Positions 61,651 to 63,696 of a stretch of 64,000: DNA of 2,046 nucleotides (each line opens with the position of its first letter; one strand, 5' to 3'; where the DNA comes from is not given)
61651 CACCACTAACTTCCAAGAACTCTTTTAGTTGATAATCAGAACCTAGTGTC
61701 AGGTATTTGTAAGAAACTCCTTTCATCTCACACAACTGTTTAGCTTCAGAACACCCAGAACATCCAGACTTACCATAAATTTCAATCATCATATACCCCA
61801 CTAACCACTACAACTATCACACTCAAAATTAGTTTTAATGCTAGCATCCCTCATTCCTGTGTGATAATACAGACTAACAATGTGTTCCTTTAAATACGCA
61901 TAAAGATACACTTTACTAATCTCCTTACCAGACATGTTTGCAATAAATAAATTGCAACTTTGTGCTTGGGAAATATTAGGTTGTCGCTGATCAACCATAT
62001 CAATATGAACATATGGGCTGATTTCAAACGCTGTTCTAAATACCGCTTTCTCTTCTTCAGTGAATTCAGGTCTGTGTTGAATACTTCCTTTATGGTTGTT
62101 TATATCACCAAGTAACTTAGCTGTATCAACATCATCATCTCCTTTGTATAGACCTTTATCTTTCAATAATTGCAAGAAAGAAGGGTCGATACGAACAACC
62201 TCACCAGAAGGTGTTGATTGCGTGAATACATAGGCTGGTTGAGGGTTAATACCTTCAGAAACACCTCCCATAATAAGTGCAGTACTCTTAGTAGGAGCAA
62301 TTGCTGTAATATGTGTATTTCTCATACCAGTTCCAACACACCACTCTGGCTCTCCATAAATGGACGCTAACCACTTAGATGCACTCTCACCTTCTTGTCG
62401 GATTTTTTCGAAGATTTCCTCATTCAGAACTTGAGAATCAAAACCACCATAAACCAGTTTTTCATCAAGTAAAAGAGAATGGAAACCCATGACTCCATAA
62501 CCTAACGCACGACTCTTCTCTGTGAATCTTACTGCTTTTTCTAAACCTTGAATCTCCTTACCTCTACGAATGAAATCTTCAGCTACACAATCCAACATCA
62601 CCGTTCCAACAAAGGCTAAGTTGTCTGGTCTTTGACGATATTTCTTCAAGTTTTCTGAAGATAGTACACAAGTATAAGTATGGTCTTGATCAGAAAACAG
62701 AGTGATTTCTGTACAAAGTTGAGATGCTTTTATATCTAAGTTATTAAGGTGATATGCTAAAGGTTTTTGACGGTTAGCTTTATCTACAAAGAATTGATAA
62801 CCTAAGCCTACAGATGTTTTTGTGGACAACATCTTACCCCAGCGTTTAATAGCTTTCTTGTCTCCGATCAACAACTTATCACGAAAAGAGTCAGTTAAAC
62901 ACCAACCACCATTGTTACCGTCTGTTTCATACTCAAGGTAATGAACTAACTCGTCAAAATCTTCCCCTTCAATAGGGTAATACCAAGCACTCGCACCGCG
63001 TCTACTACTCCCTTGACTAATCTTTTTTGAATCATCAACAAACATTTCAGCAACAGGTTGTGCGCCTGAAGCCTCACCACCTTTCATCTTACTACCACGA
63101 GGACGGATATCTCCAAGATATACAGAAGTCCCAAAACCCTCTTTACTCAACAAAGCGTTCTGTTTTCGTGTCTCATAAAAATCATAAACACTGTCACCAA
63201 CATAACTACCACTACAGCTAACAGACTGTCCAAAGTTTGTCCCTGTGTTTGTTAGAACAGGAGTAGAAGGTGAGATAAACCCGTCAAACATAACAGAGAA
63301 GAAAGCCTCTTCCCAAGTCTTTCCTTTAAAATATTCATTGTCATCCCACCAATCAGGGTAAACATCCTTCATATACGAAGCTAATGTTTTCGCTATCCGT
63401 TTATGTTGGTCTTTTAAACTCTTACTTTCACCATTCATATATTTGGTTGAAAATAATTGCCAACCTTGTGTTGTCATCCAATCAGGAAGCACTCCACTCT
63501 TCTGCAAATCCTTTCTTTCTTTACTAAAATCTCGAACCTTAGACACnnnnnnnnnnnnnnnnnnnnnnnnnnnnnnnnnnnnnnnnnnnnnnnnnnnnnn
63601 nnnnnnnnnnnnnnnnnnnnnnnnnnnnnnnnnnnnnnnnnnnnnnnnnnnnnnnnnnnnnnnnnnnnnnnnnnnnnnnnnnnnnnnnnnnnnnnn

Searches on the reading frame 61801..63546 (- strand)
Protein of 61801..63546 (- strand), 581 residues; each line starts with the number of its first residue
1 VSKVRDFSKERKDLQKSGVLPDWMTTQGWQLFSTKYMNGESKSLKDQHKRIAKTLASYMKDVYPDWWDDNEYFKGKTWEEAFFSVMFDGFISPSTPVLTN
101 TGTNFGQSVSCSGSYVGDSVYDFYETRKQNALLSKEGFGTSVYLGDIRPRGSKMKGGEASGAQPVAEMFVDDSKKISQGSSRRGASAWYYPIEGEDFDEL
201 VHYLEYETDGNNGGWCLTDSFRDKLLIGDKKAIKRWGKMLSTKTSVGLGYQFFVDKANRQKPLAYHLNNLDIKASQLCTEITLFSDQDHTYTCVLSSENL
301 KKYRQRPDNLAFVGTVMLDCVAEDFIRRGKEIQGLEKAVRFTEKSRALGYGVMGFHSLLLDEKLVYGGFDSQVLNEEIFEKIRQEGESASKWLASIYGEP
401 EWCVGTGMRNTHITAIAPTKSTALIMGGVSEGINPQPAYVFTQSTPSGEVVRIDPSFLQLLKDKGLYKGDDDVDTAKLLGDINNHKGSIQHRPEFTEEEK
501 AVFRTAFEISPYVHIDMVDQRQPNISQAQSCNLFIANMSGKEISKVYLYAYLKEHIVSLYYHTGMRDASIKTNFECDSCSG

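Call 85: search_protein_families(library=phrogs, proteins=[window:61801-63546:-], max_evalue=0.00001)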
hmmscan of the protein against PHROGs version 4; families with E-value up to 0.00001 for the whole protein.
window:61801-63546:- (581 aa): 9 families
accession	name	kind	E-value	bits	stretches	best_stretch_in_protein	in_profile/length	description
phrog_30939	-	DNA, RNA and nucleotide metabolism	4.3e-254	846.7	1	4-579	394-976/977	ribonucleotide reductase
phrog_84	-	DNA, RNA and nucleotide metabolism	5.6e-121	406.3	1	25-580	199-795/975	ribonucleoside-diphosphate reductase large subunit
phrog_12229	-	DNA, RNA and nucleotide metabolism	5.8e-45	154.8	2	21-181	4-150/577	ribonucleotide reductase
phrog_3844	-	moron, auxiliary metabolic gene and host takeover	6.2e-40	138.5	2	403-580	307-450/451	NrdA-like aerobic NDP reductase large subunit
phrog_3987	-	DNA, RNA and nucleotide metabolism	8.3e-23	81.7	1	82-200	193-313/467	ribonucleotide reductase large subunit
phrog_29665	-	unknown function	2.7e-16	60.9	1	286-418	5-150/150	-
phrog_33412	-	unknown function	3.9e-13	50.4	1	452-573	16-130/140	-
phrog_367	-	DNA, RNA and nucleotide metabolism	1.1e-08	34.7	0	277-444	387-542/701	ribonucleotide reductase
phrog_6132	-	DNA, RNA and nucleotide metabolism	6.6e-08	33.2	1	85-169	191-278/530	ribonucleotide reductase large subunit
